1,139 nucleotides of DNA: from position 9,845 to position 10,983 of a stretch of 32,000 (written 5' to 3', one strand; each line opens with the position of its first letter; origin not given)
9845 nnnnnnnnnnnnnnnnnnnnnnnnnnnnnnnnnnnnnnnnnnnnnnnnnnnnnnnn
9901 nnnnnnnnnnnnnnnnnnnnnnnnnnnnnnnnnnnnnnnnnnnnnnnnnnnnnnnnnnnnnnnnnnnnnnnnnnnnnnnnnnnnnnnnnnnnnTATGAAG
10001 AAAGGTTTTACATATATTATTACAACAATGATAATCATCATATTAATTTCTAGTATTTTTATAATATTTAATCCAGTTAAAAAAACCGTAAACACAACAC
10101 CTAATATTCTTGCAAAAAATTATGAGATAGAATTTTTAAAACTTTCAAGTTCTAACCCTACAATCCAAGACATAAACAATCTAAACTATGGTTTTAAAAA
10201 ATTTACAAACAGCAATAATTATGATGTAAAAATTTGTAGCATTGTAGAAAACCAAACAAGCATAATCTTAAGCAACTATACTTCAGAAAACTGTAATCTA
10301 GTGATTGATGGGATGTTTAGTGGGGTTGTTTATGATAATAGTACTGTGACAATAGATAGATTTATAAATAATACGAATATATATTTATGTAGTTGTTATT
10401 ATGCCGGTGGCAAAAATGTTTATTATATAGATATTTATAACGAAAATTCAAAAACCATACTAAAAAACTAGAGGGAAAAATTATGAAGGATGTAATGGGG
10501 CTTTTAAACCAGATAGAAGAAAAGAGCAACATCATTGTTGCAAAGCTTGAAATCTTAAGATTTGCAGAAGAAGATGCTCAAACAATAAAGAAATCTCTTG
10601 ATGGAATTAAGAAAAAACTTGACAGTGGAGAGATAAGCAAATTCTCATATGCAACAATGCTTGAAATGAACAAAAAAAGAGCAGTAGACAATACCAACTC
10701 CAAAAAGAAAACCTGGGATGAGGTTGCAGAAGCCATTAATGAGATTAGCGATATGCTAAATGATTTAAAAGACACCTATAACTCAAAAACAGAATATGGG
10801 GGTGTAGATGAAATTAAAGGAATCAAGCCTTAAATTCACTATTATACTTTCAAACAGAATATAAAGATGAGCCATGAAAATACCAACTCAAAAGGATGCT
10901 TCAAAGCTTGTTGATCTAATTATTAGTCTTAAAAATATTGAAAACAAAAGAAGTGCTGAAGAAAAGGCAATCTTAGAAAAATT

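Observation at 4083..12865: Eight-gene FlaI/PilB-ATPase surface locus with no recognisable platform protein or prepilin peptidase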

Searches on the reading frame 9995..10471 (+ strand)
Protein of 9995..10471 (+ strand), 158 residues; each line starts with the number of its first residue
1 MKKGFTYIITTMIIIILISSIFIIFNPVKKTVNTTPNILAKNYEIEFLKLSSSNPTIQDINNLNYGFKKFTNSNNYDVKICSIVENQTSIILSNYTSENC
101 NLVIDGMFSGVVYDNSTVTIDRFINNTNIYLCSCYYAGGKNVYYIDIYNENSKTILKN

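Call 4: search_protein_families(library=pfam, proteins=[window:9995-10471:+], max_evalue=1)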
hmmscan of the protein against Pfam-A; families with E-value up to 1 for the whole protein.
window:9995-10471:+ (158 aa): 0 families

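Call 5: search_protein_families(library=ncbifam, proteins=[window:9995-10471:+], max_evalue=1)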
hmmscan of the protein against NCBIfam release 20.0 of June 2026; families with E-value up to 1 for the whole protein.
window:9995-10471:+ (158 aa): 0 families

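Call 75: search_protein_families(library=pfam, alignment_id=A7, max_evalue=0.01)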
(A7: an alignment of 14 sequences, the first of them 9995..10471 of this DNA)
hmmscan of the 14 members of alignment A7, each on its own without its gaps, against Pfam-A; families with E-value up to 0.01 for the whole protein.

A. member 1, window:9995-10471:+ (158 aa): 0 families

B. families by the number of members that match (of 14 scanned): 0 families

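Call 77: search_solved_structures(query=A7, max_evalue=1)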
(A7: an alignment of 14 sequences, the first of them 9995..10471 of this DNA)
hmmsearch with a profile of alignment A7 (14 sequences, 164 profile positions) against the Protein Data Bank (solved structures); distinct sequences matched with E-value up to 1: 1.
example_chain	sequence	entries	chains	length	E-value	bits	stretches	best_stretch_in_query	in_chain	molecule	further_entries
4emy_A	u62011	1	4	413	0.37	13.8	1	35-83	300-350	Aminotransferase class I and II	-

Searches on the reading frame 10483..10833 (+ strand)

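Call 4: search_protein_families(library=pfam, proteins=[window:10483-10833:+], max_evalue=1)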
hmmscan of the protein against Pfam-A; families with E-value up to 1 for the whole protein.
window:10483-10833:+ (116 aa): 13 families
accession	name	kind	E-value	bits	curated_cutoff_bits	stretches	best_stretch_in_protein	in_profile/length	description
PF25100.1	DUF7809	-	0.021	15.6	27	1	12-102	40-126/160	Domain of unknown function (DUF7809)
PF05531.17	NPV_P10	-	0.022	15.7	29.8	1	67-98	26-57/75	Nucleopolyhedrovirus P10 protein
PF02321.23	OEP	-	0.027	14.7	22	1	7-58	105-156/187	Outer membrane efflux protein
PF13873.12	Myb_DNA-bind_5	-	0.034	14.5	21.7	1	62-91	26-54/78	Myb/SANT-like DNA-binding domain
PF00015.26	MCPsignal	-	0.048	13.9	34.6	1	29-103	82-155/172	Methyl-accepting chemotaxis protein (MCP) signalling domain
PF23067.1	MG280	-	0.049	13.6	27.4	1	13-100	105-178/259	Uncharacterised protein MG280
PF17107.11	SesA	-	0.051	14.2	26.3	0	66-108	16-58/122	N-terminal domain on NACHT_NTPase and P-loop NTPases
PF04136.21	COG3_N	-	0.063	13.7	27.9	1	68-102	3-37/147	Conserved oligomeric Golgi complex subunit 3, N-terminal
PF06103.16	DUF948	-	0.096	13.3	37.2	1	32-96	28-88/89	Bacterial protein of unknown function (DUF948)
PF06771.16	Desmo_N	-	0.11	13.3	25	1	63-99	20-57/97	Viral Desmoplakin N-terminus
PF02465.23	FliD_N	-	0.19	12.8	24.8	1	63-100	15-52/97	Flagellar hook-associated protein 2 N-terminus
PF03304.18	Mlp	-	0.35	11.9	21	0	18-100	51-119/121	Mlp lipoprotein family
PF06009.19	Laminin_II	-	0.39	11.2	33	0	4-44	57-97/138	Laminin Domain II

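Call 5: search_protein_families(library=ncbifam, proteins=[window:10483-10833:+], max_evalue=1)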
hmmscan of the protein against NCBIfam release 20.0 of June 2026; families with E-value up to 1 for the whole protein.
window:10483-10833:+ (116 aa): 3 families
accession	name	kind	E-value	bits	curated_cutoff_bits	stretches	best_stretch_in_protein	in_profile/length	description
NF005955.1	PRK08032.1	equivalog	0.0046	16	387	1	32-110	223-303/465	flagellar filament capping protein FliD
NF040937.1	HerA_Thermprot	equivalog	0.038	12.4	800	1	34-104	225-294/487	DNA double-strand break repair helicase HerA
TIGR04527.1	mycoplas_twoTM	subfamily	0.45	10.2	125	1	6-111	51-148/248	MG_279/MG_280 family protein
